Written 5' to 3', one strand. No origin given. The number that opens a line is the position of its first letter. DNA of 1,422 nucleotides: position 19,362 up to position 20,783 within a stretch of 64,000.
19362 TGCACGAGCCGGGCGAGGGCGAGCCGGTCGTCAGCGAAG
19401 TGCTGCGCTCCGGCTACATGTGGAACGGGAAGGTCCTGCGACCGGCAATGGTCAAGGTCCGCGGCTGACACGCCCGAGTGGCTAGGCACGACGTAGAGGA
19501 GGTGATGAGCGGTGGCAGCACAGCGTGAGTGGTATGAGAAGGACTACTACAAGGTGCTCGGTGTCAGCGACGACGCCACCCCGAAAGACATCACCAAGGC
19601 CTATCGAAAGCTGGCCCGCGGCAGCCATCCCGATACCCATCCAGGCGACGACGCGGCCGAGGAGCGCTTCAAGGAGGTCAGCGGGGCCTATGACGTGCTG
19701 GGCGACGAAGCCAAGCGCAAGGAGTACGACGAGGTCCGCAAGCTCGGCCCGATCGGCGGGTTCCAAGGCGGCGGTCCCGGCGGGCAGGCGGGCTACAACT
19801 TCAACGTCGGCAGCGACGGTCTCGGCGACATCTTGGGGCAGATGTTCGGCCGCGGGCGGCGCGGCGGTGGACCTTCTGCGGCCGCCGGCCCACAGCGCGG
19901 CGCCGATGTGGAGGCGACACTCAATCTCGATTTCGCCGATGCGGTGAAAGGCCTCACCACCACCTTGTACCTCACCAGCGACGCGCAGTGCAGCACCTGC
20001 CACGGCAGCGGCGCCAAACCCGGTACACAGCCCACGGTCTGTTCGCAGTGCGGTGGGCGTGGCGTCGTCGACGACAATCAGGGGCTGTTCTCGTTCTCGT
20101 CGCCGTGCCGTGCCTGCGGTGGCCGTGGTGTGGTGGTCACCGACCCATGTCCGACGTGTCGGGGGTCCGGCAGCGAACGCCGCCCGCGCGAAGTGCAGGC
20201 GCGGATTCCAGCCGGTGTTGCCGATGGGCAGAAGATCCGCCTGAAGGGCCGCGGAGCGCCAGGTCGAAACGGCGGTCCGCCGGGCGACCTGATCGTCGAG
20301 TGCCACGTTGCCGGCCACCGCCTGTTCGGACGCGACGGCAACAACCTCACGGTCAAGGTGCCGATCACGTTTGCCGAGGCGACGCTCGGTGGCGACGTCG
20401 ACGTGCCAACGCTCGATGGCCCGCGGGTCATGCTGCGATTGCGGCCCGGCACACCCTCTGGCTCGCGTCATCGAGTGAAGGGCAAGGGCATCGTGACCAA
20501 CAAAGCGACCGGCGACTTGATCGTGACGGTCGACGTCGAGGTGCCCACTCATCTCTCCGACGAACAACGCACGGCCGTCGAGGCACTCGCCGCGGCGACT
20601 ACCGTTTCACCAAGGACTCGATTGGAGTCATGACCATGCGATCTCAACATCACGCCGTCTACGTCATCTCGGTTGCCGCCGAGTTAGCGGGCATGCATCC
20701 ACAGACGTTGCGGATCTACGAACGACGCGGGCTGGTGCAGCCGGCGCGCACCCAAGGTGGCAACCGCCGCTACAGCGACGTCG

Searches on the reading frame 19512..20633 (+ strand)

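Call 71: search_protein_families(library=pfam, proteins=[window:19512-20633:+], max_evalue=0.00001)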
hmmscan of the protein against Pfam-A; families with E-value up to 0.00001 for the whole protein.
window:19512-20633:+ (373 aa): 3 families
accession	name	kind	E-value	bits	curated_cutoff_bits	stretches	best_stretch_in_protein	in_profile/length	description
PF01556.23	DnaJ_C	-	8.1e-41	140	26.6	1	133-345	1-152/152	DnaJ C terminal domain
PF00226.36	DnaJ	-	3.6e-24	85.1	27.8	1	11-73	1-63/63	DnaJ domain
PF00684.25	DnaJ_CXXCXGXG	-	1.7e-15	57.4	32.7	1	160-220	1-65/65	DnaJ central domain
